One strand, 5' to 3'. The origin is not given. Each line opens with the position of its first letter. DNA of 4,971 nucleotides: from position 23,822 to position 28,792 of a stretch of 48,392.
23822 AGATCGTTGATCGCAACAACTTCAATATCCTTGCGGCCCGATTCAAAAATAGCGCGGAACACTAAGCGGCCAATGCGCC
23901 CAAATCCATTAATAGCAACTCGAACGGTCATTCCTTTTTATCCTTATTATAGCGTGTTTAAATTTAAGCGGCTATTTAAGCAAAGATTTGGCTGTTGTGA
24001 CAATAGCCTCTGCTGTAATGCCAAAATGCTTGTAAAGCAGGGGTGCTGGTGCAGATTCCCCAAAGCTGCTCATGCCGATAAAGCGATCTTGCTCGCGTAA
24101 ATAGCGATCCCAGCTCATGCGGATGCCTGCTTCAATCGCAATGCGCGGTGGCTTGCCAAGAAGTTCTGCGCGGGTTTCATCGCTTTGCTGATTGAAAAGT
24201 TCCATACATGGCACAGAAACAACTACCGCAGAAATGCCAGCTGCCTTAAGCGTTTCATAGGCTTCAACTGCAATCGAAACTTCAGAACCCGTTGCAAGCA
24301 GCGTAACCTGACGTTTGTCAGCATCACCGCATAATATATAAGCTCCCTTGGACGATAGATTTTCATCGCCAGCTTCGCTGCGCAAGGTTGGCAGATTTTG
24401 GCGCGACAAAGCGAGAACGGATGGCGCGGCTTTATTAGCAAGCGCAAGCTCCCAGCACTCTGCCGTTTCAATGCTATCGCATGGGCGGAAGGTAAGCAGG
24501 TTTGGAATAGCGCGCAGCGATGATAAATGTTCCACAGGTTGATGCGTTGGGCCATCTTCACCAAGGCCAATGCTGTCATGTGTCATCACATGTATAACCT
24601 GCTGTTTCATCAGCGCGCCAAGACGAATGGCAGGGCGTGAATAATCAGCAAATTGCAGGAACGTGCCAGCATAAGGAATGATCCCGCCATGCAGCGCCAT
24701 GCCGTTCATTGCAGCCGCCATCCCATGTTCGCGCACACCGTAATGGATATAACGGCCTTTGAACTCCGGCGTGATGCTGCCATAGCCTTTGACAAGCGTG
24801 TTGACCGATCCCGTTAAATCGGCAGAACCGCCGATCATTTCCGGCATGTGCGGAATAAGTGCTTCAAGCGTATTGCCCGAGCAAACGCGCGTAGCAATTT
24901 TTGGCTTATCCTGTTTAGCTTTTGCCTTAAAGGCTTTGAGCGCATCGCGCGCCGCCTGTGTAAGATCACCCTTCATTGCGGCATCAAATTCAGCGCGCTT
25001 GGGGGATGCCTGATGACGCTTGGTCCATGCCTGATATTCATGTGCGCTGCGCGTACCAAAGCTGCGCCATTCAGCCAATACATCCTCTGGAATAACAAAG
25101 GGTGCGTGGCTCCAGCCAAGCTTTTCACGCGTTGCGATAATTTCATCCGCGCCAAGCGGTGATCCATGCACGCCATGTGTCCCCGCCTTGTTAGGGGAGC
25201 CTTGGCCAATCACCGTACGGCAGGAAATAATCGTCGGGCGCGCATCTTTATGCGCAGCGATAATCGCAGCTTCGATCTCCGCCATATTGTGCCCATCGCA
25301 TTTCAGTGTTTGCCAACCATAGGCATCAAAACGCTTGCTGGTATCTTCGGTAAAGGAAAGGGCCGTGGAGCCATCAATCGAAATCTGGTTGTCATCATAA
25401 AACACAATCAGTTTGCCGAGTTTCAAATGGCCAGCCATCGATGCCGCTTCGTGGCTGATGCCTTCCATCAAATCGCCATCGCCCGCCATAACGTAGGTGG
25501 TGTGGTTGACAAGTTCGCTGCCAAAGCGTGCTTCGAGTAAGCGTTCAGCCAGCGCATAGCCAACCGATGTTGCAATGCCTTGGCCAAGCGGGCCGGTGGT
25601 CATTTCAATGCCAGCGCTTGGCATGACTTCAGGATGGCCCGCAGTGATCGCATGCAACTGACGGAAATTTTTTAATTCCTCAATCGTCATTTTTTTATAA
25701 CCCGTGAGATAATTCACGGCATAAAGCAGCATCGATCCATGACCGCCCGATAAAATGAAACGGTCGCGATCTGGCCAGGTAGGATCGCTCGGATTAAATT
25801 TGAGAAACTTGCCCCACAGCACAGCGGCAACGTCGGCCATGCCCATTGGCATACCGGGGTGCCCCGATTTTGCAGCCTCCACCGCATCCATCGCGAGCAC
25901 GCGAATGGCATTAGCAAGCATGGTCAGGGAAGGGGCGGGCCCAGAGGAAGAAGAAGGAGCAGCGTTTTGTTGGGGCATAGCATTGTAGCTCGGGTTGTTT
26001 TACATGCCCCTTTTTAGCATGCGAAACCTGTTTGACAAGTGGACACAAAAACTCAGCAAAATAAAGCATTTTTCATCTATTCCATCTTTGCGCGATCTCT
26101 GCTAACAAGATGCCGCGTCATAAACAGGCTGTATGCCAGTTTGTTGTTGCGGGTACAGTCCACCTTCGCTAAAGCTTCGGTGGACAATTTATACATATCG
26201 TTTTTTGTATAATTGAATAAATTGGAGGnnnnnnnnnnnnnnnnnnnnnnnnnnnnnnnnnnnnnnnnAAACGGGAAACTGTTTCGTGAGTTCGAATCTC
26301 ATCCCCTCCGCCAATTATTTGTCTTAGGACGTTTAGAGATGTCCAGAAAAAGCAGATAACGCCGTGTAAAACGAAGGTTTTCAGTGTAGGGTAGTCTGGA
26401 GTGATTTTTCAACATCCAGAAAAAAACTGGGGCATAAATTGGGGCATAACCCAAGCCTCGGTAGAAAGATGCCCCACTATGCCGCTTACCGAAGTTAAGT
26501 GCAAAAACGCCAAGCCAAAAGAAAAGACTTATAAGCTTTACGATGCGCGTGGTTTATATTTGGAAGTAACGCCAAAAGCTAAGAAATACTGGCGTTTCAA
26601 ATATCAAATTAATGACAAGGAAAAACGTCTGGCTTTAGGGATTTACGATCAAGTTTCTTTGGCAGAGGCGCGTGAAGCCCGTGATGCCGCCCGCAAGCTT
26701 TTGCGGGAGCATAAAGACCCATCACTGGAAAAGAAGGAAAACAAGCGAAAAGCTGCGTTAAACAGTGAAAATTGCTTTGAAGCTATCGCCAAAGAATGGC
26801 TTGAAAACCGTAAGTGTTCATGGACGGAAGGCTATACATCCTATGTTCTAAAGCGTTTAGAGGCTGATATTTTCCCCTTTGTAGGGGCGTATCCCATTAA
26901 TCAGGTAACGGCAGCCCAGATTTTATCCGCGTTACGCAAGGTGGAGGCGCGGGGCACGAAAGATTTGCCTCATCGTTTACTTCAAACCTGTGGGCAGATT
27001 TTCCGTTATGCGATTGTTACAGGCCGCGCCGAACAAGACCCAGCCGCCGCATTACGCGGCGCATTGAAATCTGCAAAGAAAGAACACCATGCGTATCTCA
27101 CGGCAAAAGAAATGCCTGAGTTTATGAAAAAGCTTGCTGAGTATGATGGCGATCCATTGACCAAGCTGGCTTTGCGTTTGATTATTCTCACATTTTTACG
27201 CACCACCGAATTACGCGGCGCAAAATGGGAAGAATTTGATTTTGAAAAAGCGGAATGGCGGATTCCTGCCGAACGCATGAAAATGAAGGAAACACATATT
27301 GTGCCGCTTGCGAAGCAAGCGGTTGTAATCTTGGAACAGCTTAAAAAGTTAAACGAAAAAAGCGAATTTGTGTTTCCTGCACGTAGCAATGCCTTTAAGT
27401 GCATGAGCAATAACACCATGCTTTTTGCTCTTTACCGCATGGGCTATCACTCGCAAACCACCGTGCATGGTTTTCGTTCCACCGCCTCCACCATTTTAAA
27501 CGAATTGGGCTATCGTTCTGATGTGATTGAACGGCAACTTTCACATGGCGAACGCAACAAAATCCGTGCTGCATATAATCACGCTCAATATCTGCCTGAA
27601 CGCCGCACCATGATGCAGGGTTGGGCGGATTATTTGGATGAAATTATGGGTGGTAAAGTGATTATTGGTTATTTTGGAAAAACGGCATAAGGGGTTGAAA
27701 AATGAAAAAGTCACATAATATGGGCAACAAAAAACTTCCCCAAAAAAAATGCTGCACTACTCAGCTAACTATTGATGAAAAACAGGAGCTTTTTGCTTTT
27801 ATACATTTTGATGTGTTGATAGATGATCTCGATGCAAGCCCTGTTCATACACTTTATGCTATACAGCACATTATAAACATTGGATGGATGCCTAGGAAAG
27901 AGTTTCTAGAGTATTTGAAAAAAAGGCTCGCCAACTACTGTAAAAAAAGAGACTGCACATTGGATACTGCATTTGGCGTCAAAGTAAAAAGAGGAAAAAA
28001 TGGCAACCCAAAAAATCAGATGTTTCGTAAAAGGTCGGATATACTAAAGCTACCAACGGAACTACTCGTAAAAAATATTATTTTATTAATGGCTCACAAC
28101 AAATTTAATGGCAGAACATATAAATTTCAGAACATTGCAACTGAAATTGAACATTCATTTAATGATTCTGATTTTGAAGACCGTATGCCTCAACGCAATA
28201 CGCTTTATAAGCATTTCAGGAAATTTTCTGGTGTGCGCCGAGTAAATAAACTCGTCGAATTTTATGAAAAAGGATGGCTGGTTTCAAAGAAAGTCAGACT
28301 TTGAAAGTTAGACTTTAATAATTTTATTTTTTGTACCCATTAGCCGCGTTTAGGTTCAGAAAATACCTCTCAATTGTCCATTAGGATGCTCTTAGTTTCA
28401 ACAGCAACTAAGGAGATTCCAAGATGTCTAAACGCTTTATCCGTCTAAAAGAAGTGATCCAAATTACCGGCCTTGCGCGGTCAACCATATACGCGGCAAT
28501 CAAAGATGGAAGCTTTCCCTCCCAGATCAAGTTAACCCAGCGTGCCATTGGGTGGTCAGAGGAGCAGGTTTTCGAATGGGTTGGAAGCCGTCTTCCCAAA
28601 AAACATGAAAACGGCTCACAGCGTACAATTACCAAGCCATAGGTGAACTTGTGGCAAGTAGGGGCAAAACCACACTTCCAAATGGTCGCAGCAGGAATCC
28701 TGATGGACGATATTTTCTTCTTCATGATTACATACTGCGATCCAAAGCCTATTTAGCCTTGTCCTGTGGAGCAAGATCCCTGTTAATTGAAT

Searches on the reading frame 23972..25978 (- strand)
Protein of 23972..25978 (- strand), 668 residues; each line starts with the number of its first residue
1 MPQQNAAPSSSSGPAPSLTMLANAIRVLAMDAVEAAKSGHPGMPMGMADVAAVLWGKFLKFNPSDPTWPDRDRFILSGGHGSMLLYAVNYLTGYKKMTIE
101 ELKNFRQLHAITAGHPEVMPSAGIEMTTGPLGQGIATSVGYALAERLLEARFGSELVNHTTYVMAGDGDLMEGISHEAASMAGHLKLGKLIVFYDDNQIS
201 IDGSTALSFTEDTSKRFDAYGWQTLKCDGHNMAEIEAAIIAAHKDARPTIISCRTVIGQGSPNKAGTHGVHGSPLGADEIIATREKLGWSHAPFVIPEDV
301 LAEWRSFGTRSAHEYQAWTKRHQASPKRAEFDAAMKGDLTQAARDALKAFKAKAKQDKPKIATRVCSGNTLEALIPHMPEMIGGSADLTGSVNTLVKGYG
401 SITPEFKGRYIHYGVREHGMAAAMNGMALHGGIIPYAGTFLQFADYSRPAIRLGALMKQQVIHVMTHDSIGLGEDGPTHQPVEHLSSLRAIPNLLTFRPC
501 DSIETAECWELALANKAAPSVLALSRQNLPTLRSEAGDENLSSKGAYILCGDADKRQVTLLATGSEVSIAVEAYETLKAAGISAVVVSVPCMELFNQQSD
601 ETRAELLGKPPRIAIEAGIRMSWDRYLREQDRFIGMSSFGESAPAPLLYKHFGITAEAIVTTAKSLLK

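Call 51: search_protein_families(library=pfam, proteins=[window:23972-25978:-], max_evalue=0.001)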
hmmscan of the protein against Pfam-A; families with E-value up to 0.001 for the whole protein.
window:23972-25978:- (668 aa): 6 families
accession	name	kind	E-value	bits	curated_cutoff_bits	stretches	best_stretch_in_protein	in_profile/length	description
PF00456.26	Transketolase_N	-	2.1e-137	458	22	1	20-333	4-322/334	Transketolase, thiamine diphosphate binding domain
PF02779.29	Transket_pyr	-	2.5e-55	187.3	27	1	360-530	2-173/174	Transketolase, pyrimidine binding domain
PF22613.1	Transketolase_C_1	-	7.3e-36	123.3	27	1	545-655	1-113/113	Transketolase-like TK C-terminal domain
PF02780.25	Transketolase_C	-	8.7e-12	45.5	25.9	1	554-659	8-124/124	Transketolase, C-terminal domain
PF13292.11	DXP_synthase_N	-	4.2e-07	29.9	21.2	1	17-202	17-176/274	1-deoxy-D-xylulose-5-phosphate synthase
PF00676.26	E1_dh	-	0.00054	19.5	22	0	126-247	98-212/300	Dehydrogenase E1 component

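Call 80: list_cluster_members(proteins=[window:23972-25975:-, P0005, P0002, P0013, P0001])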
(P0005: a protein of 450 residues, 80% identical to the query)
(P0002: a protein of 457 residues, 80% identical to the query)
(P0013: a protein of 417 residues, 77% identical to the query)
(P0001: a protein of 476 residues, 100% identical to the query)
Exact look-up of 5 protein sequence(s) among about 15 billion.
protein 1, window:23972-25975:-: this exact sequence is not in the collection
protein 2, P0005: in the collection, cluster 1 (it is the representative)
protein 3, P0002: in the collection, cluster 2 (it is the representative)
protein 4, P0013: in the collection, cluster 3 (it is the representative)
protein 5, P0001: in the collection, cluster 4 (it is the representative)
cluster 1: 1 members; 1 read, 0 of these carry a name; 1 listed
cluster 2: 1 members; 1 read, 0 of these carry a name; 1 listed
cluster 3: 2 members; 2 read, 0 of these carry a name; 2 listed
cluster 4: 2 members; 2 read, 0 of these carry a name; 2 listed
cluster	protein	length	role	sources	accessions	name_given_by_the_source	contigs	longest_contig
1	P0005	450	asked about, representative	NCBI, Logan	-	-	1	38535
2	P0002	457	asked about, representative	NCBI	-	-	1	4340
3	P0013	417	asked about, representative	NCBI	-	-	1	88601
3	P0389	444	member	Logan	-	-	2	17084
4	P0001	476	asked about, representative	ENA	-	-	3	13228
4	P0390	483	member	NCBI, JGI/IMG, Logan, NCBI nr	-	-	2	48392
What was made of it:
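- Tried and rejected: The cluster look-up gave no organism names, so the host taxon remains unknown (call 80).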

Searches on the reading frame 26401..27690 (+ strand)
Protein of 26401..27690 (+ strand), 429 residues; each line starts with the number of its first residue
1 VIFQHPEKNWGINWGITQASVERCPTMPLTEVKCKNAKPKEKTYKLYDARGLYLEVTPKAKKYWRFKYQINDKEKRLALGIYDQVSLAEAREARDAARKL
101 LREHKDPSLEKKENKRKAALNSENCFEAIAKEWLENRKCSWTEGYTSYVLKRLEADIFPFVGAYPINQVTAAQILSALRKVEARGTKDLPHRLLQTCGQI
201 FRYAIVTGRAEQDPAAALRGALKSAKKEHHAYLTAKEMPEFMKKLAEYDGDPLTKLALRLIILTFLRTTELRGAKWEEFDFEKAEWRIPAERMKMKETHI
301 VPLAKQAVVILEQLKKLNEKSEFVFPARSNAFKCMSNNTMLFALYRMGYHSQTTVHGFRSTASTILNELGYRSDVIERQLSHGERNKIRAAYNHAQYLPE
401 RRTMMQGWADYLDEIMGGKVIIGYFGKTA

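Call 51: search_protein_families(library=pfam, proteins=[window:26401-27690:+], max_evalue=0.001)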
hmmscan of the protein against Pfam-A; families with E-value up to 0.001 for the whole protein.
window:26401-27690:+ (429 aa): 3 families
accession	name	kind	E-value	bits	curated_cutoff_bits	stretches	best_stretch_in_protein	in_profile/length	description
PF22022.2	Phage_int_M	-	4.7e-32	110.5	27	1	126-221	1-96/96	Phage integrase central domain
PF13356.12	Arm-DNA-bind_3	-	5e-24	84.7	27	1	29-113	1-82/83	Arm DNA-binding domain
PF00589.27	Phage_integrase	-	3.4e-23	82.7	27.1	1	232-397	2-170/172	Phage integrase family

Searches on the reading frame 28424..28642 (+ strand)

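Call 51: search_protein_families(library=pfam, proteins=[window:28424-28642:+], max_evalue=0.001)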
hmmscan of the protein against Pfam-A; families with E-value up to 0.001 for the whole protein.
window:28424-28642:+ (72 aa): 2 families
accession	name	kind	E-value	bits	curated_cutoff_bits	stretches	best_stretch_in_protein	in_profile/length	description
PF05930.18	Phage_AlpA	-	6.4e-20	71.2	21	1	4-53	2-51/51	Prophage CP4-57 regulatory protein (AlpA)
PF12728.13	HTH_17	-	0.00057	20.5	27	1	7-53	3-47/51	Helix-turn-helix domain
